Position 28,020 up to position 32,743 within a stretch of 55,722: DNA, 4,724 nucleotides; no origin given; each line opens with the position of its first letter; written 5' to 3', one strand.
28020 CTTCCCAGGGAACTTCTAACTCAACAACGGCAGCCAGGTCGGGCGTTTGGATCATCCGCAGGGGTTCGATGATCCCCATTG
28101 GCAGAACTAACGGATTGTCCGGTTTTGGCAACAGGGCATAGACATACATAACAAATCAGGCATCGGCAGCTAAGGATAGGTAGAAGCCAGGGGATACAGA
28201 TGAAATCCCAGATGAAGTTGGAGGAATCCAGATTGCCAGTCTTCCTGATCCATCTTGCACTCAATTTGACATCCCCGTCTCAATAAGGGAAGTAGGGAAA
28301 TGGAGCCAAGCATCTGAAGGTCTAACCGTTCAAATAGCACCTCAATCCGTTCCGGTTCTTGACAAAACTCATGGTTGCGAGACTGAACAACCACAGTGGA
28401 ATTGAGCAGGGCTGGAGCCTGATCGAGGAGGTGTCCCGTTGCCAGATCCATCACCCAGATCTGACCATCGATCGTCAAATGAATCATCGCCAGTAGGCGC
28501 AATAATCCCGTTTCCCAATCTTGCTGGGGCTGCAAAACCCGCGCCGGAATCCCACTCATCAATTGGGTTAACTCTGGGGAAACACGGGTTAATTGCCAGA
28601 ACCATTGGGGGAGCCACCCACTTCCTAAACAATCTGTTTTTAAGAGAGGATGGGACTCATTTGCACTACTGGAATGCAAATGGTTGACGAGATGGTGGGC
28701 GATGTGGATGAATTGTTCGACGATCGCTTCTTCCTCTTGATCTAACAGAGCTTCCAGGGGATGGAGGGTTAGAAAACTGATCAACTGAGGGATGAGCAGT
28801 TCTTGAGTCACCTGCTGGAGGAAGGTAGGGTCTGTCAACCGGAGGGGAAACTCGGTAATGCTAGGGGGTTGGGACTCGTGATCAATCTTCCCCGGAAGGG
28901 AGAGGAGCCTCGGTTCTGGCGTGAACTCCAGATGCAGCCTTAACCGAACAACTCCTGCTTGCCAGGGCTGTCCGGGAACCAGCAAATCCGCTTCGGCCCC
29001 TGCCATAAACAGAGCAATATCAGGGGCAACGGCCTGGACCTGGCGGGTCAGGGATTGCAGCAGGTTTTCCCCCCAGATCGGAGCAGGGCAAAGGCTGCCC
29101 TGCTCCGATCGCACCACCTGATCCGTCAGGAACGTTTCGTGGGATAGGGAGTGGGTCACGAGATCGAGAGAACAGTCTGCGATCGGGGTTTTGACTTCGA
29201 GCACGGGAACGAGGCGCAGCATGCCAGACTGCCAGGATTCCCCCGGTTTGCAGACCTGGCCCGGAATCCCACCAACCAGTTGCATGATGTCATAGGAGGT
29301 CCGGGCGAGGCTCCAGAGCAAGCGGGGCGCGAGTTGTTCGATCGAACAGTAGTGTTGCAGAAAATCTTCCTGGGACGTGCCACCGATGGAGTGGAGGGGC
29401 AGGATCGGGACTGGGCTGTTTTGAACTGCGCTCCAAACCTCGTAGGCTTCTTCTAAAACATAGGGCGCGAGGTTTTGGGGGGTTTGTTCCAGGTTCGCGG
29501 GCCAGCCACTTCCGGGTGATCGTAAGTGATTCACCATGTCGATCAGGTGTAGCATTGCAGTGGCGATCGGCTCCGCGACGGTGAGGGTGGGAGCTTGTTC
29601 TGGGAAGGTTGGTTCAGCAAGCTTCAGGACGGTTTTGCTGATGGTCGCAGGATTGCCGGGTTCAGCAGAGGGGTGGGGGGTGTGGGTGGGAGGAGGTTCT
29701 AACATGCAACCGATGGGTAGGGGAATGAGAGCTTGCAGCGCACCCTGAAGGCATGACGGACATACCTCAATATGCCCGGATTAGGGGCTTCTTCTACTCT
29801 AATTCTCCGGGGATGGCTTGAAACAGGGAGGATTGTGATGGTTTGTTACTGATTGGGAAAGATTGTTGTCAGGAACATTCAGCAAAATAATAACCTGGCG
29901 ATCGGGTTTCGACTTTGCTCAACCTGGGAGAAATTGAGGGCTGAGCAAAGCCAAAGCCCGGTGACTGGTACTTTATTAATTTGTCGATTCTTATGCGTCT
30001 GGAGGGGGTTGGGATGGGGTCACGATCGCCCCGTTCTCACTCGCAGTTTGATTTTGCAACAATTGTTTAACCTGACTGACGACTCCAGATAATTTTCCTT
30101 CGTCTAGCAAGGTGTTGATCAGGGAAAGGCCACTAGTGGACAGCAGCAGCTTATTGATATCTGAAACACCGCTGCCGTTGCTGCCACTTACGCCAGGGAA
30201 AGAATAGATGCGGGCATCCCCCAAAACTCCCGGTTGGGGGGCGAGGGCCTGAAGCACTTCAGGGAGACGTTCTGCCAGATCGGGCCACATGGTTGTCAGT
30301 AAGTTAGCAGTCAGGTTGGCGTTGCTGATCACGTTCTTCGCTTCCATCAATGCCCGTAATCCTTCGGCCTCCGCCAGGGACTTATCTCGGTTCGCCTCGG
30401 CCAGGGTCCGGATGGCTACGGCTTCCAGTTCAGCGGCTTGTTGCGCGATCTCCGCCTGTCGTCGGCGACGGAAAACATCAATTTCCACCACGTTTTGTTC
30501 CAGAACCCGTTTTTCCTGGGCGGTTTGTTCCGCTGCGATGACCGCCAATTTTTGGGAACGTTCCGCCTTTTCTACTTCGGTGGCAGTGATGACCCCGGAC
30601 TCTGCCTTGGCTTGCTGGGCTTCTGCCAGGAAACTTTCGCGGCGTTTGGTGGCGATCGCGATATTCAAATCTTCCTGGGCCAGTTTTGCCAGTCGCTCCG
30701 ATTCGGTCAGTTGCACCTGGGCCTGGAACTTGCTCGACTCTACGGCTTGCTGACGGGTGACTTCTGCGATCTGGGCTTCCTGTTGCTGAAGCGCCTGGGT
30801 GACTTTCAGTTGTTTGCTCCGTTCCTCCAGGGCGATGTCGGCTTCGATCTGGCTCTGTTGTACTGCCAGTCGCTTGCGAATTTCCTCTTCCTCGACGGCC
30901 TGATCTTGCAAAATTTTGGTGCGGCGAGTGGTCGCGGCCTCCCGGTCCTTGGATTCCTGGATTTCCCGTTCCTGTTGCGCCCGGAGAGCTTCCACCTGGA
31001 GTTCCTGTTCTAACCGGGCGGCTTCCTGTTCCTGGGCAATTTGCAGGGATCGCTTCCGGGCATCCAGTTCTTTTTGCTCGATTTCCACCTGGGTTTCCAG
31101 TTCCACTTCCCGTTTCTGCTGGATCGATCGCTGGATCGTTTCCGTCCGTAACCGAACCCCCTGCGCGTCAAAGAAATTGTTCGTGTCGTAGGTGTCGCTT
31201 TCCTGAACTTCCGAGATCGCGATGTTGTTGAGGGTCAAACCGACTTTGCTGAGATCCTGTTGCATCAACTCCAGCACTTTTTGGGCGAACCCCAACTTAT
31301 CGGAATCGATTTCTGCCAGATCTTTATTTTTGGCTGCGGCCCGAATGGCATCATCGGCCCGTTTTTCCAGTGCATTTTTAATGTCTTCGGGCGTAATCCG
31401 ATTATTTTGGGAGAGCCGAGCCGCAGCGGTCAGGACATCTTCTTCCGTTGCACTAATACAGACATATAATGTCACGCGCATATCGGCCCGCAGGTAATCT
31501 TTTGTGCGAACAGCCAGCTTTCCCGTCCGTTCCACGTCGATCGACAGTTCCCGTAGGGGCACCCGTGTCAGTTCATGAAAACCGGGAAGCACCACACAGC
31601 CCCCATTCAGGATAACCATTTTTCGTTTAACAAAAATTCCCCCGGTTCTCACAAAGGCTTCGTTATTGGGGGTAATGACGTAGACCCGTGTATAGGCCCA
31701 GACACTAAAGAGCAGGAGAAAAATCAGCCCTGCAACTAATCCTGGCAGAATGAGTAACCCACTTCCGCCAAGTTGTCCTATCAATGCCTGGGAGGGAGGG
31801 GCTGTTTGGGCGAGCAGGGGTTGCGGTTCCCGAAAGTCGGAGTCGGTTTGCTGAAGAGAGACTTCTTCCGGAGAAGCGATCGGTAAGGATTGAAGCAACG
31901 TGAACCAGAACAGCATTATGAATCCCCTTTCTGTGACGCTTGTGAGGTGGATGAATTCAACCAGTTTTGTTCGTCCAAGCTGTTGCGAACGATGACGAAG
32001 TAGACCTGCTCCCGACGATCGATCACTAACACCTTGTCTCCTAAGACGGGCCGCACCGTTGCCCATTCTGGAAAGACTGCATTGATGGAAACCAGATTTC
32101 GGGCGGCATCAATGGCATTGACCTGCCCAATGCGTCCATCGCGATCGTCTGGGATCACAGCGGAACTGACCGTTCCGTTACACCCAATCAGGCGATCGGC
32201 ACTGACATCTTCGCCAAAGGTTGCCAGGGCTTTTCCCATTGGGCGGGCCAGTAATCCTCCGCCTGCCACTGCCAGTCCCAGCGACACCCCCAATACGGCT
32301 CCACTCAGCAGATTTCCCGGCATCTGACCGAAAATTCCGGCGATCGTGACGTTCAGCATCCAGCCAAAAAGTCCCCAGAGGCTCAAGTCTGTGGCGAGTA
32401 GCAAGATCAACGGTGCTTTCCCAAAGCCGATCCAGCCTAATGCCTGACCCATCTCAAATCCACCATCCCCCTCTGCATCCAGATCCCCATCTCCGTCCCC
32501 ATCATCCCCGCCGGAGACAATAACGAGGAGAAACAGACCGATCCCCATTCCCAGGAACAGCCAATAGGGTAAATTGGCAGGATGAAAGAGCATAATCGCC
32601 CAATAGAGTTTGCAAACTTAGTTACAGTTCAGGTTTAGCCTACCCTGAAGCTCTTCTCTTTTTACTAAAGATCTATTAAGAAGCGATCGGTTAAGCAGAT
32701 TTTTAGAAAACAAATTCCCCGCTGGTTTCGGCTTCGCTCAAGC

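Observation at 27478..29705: Orphan GvpF/L-family gene coupled to a tandem degenerate MazG-like protein: candidate undescribed two-gene module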

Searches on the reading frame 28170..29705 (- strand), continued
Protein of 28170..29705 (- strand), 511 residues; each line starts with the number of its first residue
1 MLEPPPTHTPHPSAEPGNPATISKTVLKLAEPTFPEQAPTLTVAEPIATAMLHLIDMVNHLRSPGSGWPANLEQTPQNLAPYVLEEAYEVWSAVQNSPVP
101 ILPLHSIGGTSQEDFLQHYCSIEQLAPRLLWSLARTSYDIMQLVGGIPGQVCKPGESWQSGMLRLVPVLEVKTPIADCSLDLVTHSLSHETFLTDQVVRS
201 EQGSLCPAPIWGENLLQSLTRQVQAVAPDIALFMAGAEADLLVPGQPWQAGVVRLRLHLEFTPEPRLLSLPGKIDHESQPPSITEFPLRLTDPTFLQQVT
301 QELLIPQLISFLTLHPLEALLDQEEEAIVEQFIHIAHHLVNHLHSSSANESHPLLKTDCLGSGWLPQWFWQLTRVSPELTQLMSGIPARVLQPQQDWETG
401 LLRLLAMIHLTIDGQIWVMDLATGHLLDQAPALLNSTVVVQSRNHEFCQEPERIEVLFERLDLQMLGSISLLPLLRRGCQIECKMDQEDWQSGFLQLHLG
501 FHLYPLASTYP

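Call 64: search_protein_representatives(alignment_id=A1)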
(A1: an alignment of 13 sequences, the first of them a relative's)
Query: 13 sequences, 536 profile positions. Proteins with E-value up to 0.001 (for the whole library): 3742; up to 1e-10: 282; up to 1e-30: 221. The best 150 are listed.
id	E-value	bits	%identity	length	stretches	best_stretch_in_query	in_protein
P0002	2.2e-180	617.3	-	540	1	9-535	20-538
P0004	4.3e-179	613.0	-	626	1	9-535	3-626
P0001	3.8e-176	603.3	-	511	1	20-535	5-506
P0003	9.4e-176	602.0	-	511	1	1-535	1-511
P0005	1.1e-175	601.8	-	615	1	1-535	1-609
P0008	1.6e-175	601.2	-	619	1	7-535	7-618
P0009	1.2e-172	591.7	-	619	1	1-535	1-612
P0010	7.2e-170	582.6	-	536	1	1-535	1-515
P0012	1.6e-165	568.2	-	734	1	14-535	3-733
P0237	1.0e-157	542.5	-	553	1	1-534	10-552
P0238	1.8e-150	518.6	-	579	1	19-535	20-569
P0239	1.5e-149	515.6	-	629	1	9-535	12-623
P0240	4.7e-149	513.9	-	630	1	1-535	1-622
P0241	1.1e-146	506.1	-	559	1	29-535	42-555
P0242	7.7e-145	500.0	-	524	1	32-534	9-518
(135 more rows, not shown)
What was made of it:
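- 28170..29705 (-): 511-aa protein 'A1'. It is a tandem repeat of a unit made of MazG-derived helices plus two KGK-like helix-helix-beta-hairpin modules, and is probably a pseudo-enzyme. Family of 221 representatives at E <= 1e-30 (call 64).
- Tried and rejected: The exhaustive HMM search corrected this to at least 221 clusters (call 64).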

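Call 80: search_protein_families(library=padloc, proteins=[window:28170-29705:-], max_evalue=0.01)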
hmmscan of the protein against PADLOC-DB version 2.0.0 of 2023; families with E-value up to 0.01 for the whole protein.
window:28170-29705:- (511 aa): 0 families

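Call 84: find_related_loci(query=A4, collection=metagenome_contigs, flank=5000)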
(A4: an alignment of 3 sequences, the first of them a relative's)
Query A4 (511 aa) in metagenome_contigs; peptide patterns used: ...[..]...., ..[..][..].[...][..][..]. (x = any residue, [..] = any of these).
600 stretches matched a pattern (row limit reached: there are more); 420 encode a relative of the query (tblastn E <= 1e-3); the best 80 are kept; 80 distinct loci.
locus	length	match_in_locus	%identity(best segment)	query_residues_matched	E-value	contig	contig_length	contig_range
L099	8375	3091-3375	42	8-101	7e-13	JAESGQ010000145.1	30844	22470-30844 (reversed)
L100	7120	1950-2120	53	39-96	2e-11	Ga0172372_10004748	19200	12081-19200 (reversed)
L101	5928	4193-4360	54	39-95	2e-11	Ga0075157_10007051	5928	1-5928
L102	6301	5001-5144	58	49-96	2e-11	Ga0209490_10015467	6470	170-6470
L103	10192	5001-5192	52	33-97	2e-11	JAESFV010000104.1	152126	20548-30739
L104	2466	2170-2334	53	42-96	1e-11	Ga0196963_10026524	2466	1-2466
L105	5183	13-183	53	46-102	3e-11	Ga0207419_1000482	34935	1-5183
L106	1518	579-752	53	40-97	2e-11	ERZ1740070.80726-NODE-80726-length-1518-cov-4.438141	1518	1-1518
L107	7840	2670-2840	53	46-102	3e-11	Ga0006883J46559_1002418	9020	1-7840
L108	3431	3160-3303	58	50-97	4e-11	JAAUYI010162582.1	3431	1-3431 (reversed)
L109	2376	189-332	58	50-97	4e-11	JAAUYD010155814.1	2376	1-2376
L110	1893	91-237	57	49-97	4e-11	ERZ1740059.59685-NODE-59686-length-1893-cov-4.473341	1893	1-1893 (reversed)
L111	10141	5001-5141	60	50-96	5e-11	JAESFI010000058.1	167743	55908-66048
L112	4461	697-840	58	50-97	5e-11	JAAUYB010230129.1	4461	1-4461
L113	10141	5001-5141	60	50-96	6e-11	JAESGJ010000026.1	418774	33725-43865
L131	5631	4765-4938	50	39-96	2e-10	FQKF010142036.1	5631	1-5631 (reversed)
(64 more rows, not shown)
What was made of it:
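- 29418..29573 (-): aa 45-96 of A1: two helices homologous to the N-terminus of MazG (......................), carrying the retained EExxE motif. In call 84, canonical MazG genes are 50-60% identical over this stretch.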

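Call 86: search_protein_families(library=pfam, alignment_id=A1, max_evalue=0.1)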
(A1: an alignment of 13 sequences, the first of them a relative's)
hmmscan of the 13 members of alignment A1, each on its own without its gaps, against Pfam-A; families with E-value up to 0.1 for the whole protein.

A. member 1, P0001 (511 aa): 2 families
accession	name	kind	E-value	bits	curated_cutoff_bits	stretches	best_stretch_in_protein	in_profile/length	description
PF08872.15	KGK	-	5.3e-06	27.3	25.6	1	215-265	43-97/119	KGK domain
PF03819.22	MazG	-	0.021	15.5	22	1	74-96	1-23/74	MazG nucleotide pyrophosphohydrolase domain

B. families by the number of members that match (of 13 scanned): 3 families
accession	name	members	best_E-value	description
PF08872.15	KGK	11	1.1e-10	KGK domain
PF03819.22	MazG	4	0.0014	MazG nucleotide pyrophosphohydrolase domain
PF23053.1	UBA_N4BP1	1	0.076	N4BP1, UBA-like domain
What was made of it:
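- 28911..29063 (-): aa 215-265 of A1: the stretch that matches Pfam KGK (PF08872) above its gathering score. KGK matches 11 of 13 family members, best E 1.1e-10 (call 86).
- On MazG (PF03819, all-alpha NTP pyrophosphohydrolase): Only 4 of 13 homologues match weakly (call 86).
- On KGK domain (PF08872): 11 of 13 homologues match, best E 1.1e-10 (call 86).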

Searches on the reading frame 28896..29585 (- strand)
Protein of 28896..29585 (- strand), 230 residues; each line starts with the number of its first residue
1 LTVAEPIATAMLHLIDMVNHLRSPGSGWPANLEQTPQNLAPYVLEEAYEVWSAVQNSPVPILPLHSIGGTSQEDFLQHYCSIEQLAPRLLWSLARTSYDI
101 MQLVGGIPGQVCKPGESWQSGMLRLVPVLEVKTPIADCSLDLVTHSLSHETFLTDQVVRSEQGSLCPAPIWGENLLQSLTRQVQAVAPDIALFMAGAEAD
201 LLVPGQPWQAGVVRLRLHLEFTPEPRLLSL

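Call 69: predict_structure(alignment_id=A3)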
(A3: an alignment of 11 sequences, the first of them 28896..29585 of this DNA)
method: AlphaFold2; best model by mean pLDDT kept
length: 230 residues; sequences in the alignment: 11
mean_pLDDT: 83.1   pTM: 0.71
mean pLDDT of the five models: 83.1, 82.4, 81.6, 81.3, 81.2
residues with pLDDT >= 90: 94; 70-90: 101; 50-70: 20; < 50: 15
segments of 3 or more residues with pLDDT < 50: 61-71
pLDDT, mean of each block of 10 residues (from residue 1): 75 86 82 83 86 76 43 59 88 89 91 92 94 91 80 84 78 93 90 93 90 95 74
secondary structure, 60 per line:
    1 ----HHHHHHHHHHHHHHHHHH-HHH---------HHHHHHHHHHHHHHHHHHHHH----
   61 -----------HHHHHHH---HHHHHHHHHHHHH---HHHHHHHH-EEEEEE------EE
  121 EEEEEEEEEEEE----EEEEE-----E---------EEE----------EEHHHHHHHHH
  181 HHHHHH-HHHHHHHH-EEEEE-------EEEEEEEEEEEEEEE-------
elements in order: H5-22 H36-56 H72-78 H82-94 H98-105 E107-112 E119-132 E137-141 E157-159 H172-186 H188-195 E197-201 E209-223
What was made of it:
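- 28896..29585 (-): Repeat unit 1 of A1 (aa 41-270). Half-unit model with pLDDT 83.1 and pTM 0.71 (call 69).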

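Call 72: fold_search(model_id=the predicted structure, library=pdb)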
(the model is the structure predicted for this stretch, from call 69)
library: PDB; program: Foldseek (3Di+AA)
matches with E <= 10: 131; with E <= 0.001: 0
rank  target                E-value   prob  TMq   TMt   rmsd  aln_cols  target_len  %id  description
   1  3jzy                  1.1e-01  0.04  0.08  0.12  20.6       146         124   12  Crystal structure of human Intersectin 2 C2 domain (released 2009-10-06)
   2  3gty_X                3.8e-01  0.08  0.17  0.11  35.4       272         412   11  Promiscuous Substrate Recognition in Folding and Assembly Activities of the Trigger Factor Chaperone (released 2009-12-22)
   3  3gu0                  5.7e-01  0.06  0.15  0.09  34.4       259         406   12  Promiscuous Substrate Recognition in Folding and Assembly Activities of the Trigger Factor Chaperone (released 2009-12-22)
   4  9iri_J                7.1e-01  0.07  0.13  0.11  17.2       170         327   14  Cryo-EM Structure of D-RNA (released 2026-01-14)
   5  7dqb_A                9.6e-01  0.03  0.13  0.12  19.3       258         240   11  Crystal structure of an IclR homolog complexed with 4-hydroxybenzoate from Microbacterium hydrocarbonoxydans in P21212 (released 2021-05-05)
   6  3ruj                  1.1e+00  0.04  0.14  0.12  19.6       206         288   11  Crystal Structure of N-terminal region of yeast Atg7 (released 2011-11-23)
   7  4gsl_A                1.1e+00  0.04  0.14  0.08  16.5       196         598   11  Crystal structure of an Atg7-Atg3 crosslinked complex (released 2012-11-14)
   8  2rjz_A                1.2e+00  0.06  0.16  0.23  19.4       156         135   10  Crystal structure of the type 4 fimbrial biogenesis protein PilO from Pseudomonas aeruginosa (released 2007-11-06)
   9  2g7u_A                1.7e+00  0.03  0.14  0.13  20.1       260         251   10  2.3 A structure of putative catechol degradative operon regulator from Rhodococcus sp. RHA1 (released 2006-04-04)
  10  9irf_H                2.4e+00  0.03  0.12  0.10  17.6       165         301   14  Cryo-EM Structure of csy1-4 with crRNA (released 2026-01-14)
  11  8eqs_A                2.6e+00  0.03  0.15  0.17  18.9       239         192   10  Structure of SARS-CoV-1 Orf3a in late endosome/lysosome-like environment, MSP1D1 nanodisc (released 2023-02-08)
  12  3fzb_G                2.6e+00  0.02  0.12  0.16  17.2       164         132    9  Crystal structure of the tail terminator protein from phage lambda (gpU-WT) (released 2009-05-26)
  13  9r2v_A                2.6e+00  0.02  0.10  0.13  16.5       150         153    7  De novo designed M16 protein fold (released 2025-05-14)
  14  5xan_A                2.6e+00  0.02  0.13  0.06  20.1       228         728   13  Crystal structure of SecDF in I form (P212121 space group) (released 2017-05-17)
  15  8qkh_G                2.7e+00  0.03  0.11  0.09  16.6       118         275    9  Neck of phage 812 virion (C6) (released 2024-09-25)
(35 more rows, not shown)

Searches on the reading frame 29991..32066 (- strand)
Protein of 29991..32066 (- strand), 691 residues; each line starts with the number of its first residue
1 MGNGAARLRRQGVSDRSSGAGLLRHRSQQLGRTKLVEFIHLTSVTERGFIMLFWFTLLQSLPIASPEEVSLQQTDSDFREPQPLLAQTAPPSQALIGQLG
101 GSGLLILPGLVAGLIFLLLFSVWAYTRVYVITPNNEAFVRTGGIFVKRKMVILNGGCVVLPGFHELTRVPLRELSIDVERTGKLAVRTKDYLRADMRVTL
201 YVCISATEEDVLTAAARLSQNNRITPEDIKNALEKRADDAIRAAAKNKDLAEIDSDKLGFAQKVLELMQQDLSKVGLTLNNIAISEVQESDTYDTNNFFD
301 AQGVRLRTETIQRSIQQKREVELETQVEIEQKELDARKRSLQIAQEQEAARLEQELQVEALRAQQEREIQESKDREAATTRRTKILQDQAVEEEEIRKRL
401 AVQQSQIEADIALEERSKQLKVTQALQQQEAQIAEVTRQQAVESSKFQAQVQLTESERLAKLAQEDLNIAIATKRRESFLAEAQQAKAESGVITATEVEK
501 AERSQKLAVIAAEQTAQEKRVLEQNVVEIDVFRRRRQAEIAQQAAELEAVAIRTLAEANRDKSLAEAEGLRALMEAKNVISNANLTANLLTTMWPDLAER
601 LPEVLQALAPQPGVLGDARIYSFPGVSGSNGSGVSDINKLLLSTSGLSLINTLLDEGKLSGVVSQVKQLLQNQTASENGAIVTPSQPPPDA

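Call 3: search_protein_families(library=pfam, proteins=[window:29991-32066:-], max_evalue=0.1)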
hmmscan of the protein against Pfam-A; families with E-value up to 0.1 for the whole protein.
window:29991-32066:- (691 aa): 2 families
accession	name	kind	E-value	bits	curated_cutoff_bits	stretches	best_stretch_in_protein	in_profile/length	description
PF01145.31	Band_7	-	4.5e-19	69.6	23.6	1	131-310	2-165/176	SPFH domain / Band 7 family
PF15975.10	Flot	-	1.6e-15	57.8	27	1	544-656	1-121/124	Flotillin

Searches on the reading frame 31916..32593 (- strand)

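Call 3: search_protein_families(library=pfam, proteins=[window:31916-32593:-], max_evalue=0.1)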
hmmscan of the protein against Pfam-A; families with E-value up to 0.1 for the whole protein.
window:31916-32593:- (225 aa): 1 family
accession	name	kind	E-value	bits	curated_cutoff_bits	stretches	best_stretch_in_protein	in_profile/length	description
PF21001.2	YqiJ_N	-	6.2e-08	33.3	23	1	32-105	37-110/116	Inner membrane protein YqiJ, N-terminal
